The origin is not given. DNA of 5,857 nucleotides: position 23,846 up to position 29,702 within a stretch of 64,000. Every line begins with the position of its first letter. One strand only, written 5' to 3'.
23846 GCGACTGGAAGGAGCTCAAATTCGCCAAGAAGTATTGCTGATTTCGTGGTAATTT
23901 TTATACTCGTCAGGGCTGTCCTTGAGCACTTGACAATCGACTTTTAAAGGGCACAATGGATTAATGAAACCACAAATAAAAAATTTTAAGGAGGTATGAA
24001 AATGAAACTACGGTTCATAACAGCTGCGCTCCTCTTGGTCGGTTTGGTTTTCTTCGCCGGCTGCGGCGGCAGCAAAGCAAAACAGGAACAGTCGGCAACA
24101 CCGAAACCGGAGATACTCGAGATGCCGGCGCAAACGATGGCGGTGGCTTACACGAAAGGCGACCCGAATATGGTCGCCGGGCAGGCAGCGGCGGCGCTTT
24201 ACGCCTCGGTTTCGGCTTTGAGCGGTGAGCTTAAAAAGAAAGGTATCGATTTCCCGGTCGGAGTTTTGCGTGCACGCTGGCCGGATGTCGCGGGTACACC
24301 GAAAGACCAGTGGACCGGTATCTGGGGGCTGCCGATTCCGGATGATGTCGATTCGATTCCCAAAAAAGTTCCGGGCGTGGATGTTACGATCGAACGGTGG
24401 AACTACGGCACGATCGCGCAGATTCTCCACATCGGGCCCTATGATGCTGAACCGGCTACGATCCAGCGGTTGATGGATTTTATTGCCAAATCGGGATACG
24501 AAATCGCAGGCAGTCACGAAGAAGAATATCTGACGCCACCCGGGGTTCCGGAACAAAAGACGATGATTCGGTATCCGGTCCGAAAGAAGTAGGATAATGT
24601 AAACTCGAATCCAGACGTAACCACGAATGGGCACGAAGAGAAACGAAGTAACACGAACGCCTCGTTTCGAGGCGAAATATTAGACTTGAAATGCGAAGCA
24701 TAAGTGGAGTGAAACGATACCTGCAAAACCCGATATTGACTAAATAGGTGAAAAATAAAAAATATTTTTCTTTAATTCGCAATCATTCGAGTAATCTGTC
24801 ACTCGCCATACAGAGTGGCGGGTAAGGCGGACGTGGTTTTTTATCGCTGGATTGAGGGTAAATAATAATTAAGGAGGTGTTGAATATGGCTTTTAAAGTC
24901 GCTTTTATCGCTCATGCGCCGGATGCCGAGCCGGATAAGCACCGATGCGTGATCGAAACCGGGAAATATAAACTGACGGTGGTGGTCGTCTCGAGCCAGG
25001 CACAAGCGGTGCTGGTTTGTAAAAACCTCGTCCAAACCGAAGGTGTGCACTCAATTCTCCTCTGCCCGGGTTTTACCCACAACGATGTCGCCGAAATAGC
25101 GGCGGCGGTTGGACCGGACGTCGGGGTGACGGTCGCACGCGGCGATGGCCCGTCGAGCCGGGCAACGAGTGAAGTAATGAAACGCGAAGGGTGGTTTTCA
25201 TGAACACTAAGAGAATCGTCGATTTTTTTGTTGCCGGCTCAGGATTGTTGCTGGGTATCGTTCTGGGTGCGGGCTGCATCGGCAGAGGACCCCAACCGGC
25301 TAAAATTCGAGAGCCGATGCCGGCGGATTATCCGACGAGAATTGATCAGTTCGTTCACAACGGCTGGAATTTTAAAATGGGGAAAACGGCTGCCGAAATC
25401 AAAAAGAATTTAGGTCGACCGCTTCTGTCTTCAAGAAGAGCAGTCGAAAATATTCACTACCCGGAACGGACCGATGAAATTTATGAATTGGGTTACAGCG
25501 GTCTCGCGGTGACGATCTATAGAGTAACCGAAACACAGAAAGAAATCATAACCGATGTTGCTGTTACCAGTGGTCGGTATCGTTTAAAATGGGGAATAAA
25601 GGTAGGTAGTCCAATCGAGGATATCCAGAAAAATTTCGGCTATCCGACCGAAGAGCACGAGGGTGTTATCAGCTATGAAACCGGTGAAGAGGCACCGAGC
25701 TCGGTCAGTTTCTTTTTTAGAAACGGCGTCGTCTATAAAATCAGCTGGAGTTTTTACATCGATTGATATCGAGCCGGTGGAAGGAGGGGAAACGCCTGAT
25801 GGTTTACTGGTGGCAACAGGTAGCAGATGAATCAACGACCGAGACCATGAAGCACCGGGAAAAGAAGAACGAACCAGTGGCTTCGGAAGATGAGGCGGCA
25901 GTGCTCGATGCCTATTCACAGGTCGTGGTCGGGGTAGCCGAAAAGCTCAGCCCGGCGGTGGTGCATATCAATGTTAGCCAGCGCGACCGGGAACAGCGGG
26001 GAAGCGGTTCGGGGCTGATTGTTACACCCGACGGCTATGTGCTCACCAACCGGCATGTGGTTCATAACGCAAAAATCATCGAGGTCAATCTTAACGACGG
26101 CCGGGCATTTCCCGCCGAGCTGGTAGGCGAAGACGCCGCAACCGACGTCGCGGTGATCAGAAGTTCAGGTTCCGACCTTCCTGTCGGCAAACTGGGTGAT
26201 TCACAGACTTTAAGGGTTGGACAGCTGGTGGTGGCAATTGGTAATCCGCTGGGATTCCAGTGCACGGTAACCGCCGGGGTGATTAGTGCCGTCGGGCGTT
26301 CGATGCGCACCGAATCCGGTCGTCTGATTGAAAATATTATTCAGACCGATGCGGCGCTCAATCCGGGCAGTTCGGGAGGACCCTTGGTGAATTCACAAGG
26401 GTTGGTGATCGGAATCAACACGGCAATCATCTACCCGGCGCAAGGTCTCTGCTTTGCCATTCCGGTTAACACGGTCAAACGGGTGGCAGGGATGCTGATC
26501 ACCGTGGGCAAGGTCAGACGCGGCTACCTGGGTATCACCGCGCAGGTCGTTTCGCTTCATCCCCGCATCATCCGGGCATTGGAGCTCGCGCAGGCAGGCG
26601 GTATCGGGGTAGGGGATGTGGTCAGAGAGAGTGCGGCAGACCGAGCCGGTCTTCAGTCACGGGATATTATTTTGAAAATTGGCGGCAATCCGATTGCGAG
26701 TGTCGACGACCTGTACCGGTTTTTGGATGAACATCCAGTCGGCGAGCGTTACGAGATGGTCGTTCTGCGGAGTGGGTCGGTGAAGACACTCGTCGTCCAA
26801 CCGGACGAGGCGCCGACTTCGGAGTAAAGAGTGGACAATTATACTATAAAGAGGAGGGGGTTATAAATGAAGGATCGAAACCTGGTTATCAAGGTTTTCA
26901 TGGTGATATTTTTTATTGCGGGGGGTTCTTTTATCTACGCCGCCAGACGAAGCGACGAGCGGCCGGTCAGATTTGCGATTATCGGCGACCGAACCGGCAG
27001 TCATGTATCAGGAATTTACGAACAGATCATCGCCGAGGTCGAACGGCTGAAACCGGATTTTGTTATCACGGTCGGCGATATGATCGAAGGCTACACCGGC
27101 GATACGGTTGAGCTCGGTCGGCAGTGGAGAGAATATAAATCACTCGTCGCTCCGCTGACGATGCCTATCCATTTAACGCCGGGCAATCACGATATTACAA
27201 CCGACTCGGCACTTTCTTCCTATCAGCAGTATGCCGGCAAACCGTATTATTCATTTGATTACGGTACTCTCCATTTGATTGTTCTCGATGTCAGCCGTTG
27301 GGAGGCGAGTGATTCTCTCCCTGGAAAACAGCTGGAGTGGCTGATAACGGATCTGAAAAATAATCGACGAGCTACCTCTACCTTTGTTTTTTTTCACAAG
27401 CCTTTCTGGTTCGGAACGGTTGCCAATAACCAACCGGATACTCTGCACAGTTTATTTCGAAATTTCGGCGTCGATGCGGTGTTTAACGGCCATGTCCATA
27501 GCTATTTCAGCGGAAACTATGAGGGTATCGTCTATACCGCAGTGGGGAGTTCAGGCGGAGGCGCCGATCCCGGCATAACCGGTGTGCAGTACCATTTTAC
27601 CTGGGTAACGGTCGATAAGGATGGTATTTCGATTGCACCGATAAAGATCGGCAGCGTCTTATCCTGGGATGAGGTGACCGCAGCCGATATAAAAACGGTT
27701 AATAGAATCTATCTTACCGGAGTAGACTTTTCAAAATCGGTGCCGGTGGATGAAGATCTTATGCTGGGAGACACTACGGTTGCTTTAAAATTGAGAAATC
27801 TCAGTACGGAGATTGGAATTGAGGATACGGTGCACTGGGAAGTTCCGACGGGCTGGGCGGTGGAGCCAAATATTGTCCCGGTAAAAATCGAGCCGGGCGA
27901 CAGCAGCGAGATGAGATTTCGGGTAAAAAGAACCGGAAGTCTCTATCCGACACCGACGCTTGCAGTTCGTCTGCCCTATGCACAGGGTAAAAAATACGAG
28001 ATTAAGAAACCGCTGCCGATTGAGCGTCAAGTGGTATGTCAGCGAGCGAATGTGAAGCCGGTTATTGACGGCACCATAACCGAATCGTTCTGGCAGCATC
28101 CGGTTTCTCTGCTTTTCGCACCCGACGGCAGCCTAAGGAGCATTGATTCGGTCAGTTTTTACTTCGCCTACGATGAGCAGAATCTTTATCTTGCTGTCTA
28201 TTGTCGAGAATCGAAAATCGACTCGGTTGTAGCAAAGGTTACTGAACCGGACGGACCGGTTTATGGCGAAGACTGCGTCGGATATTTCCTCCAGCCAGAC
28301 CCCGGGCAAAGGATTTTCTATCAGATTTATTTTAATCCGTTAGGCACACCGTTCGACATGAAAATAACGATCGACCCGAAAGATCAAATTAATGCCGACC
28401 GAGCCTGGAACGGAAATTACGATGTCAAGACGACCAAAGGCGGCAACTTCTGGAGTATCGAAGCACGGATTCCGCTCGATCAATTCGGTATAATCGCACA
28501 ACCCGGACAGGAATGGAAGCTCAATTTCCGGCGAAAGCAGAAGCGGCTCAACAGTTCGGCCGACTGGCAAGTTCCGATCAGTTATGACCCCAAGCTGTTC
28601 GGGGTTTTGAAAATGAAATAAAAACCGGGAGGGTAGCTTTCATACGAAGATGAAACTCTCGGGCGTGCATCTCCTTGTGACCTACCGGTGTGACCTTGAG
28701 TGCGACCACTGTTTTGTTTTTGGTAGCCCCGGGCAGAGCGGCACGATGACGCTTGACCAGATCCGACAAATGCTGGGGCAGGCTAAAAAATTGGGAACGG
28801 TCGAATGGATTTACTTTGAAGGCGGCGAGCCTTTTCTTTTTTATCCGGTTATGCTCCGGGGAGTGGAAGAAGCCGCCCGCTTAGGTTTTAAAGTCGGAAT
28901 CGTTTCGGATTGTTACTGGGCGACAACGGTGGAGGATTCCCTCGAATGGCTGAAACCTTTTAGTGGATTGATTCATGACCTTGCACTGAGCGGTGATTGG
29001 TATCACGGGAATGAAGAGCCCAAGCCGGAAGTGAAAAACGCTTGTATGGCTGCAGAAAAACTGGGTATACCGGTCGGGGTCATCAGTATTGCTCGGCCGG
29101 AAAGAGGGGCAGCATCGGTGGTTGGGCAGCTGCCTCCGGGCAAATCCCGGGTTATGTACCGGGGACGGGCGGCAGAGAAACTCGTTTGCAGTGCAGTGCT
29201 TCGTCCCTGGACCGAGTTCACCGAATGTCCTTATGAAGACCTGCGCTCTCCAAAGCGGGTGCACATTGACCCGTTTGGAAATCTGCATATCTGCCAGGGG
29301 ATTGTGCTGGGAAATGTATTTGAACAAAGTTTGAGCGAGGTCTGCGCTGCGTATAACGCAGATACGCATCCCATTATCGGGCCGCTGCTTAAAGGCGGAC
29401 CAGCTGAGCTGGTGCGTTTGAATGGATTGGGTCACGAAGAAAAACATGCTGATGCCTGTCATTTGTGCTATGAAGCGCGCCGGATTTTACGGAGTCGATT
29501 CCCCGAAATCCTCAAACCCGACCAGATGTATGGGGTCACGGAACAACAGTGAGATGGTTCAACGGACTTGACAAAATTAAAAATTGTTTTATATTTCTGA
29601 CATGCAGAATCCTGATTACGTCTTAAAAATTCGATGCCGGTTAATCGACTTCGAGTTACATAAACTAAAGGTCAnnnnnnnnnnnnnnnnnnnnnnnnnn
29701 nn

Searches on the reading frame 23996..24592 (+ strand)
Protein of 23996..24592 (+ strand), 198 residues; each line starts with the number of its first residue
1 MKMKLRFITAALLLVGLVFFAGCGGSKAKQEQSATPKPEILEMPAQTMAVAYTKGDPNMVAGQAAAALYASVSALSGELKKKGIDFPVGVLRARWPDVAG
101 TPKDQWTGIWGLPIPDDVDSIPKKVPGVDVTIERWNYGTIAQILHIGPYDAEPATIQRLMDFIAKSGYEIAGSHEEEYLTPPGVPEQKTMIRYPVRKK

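Call 16: search_protein_families(library=pfam, proteins=[window:23996-24592:+], max_evalue=0.00001)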
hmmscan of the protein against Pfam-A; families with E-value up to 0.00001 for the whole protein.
window:23996-24592:+ (198 aa): 1 family
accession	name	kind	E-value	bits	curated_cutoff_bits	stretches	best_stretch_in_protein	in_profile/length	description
PF06445.20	GyrI-like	-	1.2e-10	42.3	26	1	37-191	2-150/155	GyrI-like small molecule binding domain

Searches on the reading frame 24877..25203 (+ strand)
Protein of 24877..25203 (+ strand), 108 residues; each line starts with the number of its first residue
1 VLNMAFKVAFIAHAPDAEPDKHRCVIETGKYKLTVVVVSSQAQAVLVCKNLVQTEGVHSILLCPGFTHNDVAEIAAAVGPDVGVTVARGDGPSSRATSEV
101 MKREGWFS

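Call 16: search_protein_families(library=pfam, proteins=[window:24877-25203:+], max_evalue=0.00001)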
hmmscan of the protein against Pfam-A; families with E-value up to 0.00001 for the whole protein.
window:24877-25203:+ (108 aa): 1 family
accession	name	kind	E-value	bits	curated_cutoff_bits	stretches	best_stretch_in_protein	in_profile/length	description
PF20116.4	DUF6506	-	6.7e-25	87.8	27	1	7-96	2-90/96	Family of unknown function (DUF6506)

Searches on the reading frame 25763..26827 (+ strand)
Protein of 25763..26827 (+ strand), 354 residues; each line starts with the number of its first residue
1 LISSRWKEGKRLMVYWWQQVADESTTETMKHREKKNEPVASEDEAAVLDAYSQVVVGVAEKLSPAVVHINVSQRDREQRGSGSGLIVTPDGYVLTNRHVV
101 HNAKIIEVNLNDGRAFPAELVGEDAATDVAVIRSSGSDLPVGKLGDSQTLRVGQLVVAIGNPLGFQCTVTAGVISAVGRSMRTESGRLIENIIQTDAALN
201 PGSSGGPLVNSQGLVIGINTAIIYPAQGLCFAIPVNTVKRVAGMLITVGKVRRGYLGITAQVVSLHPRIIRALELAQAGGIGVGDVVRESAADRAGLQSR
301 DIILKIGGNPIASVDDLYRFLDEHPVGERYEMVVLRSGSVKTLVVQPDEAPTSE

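Call 16: search_protein_families(library=pfam, proteins=[window:25763-26827:+], max_evalue=0.00001)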
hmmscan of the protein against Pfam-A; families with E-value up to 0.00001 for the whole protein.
window:25763-26827:+ (354 aa): 5 families
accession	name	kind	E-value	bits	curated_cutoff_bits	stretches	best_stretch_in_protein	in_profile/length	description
PF13365.12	Trypsin_2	-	5.3e-34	118.5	27.6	1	82-218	1-144/144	Trypsin-like peptidase domain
PF00089.32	Trypsin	-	2.1e-17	64.1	20.6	1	64-240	13-218/220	Trypsin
PF17820.7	PDZ_6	-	1.6e-11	44.2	27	1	283-336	2-54/54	PDZ domain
PF13180.12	PDZ_2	-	4.6e-09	36.9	27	1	254-345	1-78/80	PDZ domain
PF00595.29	PDZ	-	4.8e-07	30.5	23.2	1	246-315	2-61/81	PDZ domain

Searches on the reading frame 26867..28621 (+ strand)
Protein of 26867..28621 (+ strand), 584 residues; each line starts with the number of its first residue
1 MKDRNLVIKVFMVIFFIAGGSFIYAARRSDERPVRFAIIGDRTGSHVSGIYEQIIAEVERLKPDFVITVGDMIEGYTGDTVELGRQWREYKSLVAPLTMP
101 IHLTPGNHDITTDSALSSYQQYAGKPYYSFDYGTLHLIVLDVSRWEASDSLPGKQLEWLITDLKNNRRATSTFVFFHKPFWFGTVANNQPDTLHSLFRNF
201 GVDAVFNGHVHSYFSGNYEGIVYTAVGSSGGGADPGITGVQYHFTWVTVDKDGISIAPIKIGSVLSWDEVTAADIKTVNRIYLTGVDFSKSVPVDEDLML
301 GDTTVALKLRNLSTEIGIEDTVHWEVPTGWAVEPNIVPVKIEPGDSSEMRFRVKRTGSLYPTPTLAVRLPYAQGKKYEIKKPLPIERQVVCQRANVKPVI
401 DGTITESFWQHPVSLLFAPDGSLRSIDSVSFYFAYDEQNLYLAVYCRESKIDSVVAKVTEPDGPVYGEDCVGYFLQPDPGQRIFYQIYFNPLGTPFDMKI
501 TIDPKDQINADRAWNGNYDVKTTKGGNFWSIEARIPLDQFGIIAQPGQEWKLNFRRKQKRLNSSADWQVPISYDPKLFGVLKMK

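Call 16: search_protein_families(library=pfam, proteins=[window:26867-28621:+], max_evalue=0.00001)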
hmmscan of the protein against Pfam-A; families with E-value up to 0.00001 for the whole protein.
window:26867-28621:+ (584 aa): 1 family
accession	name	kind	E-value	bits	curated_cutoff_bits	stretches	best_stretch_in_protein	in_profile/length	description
PF00149.33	Metallophos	-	2e-13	51.7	21.5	1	35-213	2-191/191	Calcineurin-like phosphoesterase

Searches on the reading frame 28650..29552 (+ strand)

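Call 16: search_protein_families(library=pfam, proteins=[window:28650-29552:+], max_evalue=0.00001)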
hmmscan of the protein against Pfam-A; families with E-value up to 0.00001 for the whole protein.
window:28650-29552:+ (300 aa): 1 family
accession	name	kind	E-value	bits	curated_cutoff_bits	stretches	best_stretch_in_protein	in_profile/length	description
PF04055.27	Radical_SAM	-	8.4e-09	36.3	29.5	1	10-103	3-99/166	Radical SAM superfamily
